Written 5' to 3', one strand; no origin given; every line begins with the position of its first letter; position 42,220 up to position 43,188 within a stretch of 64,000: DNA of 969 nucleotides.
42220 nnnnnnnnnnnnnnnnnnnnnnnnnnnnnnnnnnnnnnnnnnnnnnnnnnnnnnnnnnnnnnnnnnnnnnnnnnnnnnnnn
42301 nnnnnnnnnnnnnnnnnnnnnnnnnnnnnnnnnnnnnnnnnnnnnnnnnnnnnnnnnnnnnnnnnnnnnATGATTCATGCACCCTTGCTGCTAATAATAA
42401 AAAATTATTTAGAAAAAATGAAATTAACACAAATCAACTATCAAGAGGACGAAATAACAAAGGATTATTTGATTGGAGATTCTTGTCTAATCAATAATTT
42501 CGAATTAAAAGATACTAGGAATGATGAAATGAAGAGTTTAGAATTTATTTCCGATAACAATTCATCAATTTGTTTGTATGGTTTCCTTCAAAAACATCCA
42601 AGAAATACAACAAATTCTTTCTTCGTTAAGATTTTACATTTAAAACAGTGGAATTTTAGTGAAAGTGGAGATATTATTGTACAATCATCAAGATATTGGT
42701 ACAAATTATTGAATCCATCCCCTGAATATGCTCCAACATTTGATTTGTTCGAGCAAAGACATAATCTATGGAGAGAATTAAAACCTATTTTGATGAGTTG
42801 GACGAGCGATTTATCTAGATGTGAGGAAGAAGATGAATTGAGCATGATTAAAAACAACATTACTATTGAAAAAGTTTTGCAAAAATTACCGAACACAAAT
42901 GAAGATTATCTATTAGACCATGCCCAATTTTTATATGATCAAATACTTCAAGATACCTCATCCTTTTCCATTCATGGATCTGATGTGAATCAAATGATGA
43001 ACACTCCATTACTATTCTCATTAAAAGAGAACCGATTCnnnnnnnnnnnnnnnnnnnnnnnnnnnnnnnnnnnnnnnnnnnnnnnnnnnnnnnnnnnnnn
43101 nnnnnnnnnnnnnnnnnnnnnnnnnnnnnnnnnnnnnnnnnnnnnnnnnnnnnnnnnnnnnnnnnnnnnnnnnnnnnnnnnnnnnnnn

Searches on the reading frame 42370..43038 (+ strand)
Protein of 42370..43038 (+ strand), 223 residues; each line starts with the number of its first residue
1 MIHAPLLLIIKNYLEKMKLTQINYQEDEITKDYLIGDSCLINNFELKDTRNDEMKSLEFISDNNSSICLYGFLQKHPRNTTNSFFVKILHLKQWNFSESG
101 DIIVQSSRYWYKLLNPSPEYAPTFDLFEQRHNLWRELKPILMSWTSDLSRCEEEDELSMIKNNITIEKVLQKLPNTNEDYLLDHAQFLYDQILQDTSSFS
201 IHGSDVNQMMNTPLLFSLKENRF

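Call 52: search_solved_structures(query=A5, max_evalue=10, show_alignments=3)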
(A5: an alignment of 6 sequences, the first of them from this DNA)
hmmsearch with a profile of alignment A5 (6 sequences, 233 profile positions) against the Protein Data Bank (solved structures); distinct sequences matched with E-value up to 10: 17.
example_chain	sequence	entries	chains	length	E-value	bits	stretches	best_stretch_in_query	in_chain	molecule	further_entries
5ydr_B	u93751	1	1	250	9.7e-07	31.8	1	114-230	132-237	DNA (cytosine-5)-methyltransferase 1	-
5wvo_C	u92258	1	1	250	9.7e-07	31.8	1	114-230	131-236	DNA (cytosine-5)-methyltransferase 1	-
3epz_A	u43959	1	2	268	1.1e-06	31.5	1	114-230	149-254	DNA (cytosine-5)-methyltransferase 1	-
6pzv_C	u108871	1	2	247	1.1e-05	28.3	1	117-230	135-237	DNA (cytosine-5)-methyltransferase 1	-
9z07_A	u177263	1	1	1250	1.3e-05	28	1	115-230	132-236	DNA (cytosine-5)-methyltransferase 1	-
4wxx_A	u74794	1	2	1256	1.4e-05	28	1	115-230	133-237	DNA (cytosine-5)-methyltransferase 1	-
7xi9_A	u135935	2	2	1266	1.4e-05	28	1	115-230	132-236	DNA (cytosine-5)-methyltransferase 1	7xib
9mys_A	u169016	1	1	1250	1.4e-05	28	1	115-230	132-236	DNA (cytosine-5)-methyltransferase 1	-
8xqc_A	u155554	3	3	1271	1.4e-05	28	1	115-230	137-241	DNA (cytosine-5)-methyltransferase 1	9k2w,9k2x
3av4_A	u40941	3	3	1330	0.00032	23.5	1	96-229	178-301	DNA (cytosine-5)-methyltransferase 1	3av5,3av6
5wy1_A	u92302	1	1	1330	0.00032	23.5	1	96-229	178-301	DNA (cytosine-5)-methyltransferase 1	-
9peb_A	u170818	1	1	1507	0.00078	22.3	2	88-134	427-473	DNA (cytosine-5)-methyltransferase 1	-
9pec_A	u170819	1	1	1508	0.00078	22.3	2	88-134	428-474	DNA (cytosine-5)-methyltransferase 1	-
9m5x_A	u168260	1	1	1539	0.00082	22.2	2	88-134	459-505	DNA (cytosine-5)-methyltransferase 1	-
9v4o_A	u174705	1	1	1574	0.00086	22.1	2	88-134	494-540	DNA (cytosine-5)-methyltransferase 1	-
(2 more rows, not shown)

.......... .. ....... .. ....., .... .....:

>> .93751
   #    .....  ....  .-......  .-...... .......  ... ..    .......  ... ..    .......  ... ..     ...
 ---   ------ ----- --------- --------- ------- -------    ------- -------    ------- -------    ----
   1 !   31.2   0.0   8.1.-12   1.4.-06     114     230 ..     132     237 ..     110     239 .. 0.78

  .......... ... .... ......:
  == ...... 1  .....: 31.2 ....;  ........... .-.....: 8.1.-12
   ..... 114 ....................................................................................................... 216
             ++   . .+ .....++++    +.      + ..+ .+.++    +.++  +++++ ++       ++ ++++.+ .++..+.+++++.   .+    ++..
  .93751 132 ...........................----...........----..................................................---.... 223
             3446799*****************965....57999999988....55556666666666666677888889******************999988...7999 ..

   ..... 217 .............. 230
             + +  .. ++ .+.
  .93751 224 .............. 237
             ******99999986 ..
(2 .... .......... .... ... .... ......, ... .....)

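Call 73: predict_structure(alignment_id=A5)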
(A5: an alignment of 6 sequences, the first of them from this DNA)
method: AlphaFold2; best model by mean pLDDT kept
length: 223 residues; sequences in the alignment: 6
mean_pLDDT: 85.6   pTM: 0.74
mean pLDDT of the five models: 85.6, 85.6, 84.8, 84.6, 84.4
residues with pLDDT >= 90: 129; 70-90: 63; 50-70: 19; < 50: 12
segments of 3 or more residues with pLDDT < 50: 13-22
pLDDT, mean of each block of 10 residues (from residue 1): 57 45 69 88 93 92 84 78 80 89 92 95 94 93 92 90 95 92 95 91 85 94 80
secondary structure, 60 per line:
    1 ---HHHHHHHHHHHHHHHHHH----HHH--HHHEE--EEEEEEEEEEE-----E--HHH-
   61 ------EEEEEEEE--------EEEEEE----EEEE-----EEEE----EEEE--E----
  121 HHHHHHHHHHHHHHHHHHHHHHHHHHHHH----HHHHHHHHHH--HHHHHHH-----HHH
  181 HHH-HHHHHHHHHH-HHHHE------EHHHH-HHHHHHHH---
elements in order: H4-21 E38-48 E67-74 E83-88 E93-96 E102-105 E110-113 H121-149 H154-163 H166-172 H178-183 H185-194 H196-199 H208-211 H213-220

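Call 75: fold_search(model_id=the predicted structure, library=pdb)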
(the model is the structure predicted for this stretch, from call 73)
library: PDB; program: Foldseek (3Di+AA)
matches with E <= 10: 274; with E <= 0.001: 17
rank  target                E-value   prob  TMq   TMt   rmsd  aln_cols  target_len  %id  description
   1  3epz_B                2.9e-09  1.00  0.40  0.40   9.2       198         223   19  Structure of the replication foci-targeting sequence of human DNA cytosine methyltransferase DNMT1 (released 2008-11-25)
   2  5ydr_B                9.6e-09  1.00  0.48  0.44   7.9       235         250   18  Structure of DNMT1 RFTS domain in complex with ubiquitin (released 2018-02-21)
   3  5wvo_C                2.4e-08  1.00  0.48  0.47   7.6       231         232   19  Crystal structure of DNMT1 RFTS domain in complex with K18/K23 mono-ubiquitylated histone H3 (released 2017-11-15)
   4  3epz_A                6.5e-08  1.00  0.41  0.40  11.6       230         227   17  Structure of the replication foci-targeting sequence of human DNA cytosine methyltransferase DNMT1 (released 2008-11-25)
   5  6pzv_G                6.5e-08  1.00  0.45  0.42   9.3       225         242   16  Crystal Structure of Bovine DNMT1 RFTS domain in complex with H3K9me3 and Ubiquitin (released 2020-07-15)
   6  4wxx_B                1.6e-07  1.00  0.54  0.12   7.1       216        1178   19  The crystal structure of human DNMT1(351-1600) (released 2015-07-15)
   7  9v4o                  1.6e-07  1.00  0.43  0.12   8.8       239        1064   15  Cryo-EM structure of A. thaliana MET1 with bound SAH (released 2025-11-26)
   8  4wxx_A                5.0e-07  1.00  0.55  0.13   4.8       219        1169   19  The crystal structure of human DNMT1(351-1600) (released 2015-07-15)
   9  3av5                  6.4e-07  1.00  0.43  0.11   9.0       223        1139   17  Crystal structure of mouse DNA methyltransferase 1 with AdoHcy (released 2011-05-04)
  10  3av6                  1.1e-06  1.00  0.47  0.11   8.2       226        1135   17  Crystal structure of mouse DNA methyltransferase 1 with AdoMet (released 2011-05-04)
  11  6pzv_C                1.2e-06  1.00  0.48  0.48   7.8       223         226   17  Crystal Structure of Bovine DNMT1 RFTS domain in complex with H3K9me3 and Ubiquitin (released 2020-07-15)
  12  9m5x                  1.5e-06  1.00  0.41  0.11  10.9       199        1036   16  Cryo-EM structure of Arabidopsis thaliana MET1 (released 2025-08-20)
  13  9peb                  1.6e-06  1.00  0.44  0.12  11.3       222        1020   17  Cryo-EM structure of Arabidopsis thaliana Met1 (released 2025-10-22)
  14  5wy1                  2.1e-06  1.00  0.50  0.12   7.7       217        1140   18  Crystal structure of mouse DNA methyltransferase 1 (T1505A mutant) (released 2017-05-24)
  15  3av4                  3.2e-06  1.00  0.51  0.12   6.3       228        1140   18  Crystal structure of mouse DNA methyltransferase 1 (released 2011-05-04)
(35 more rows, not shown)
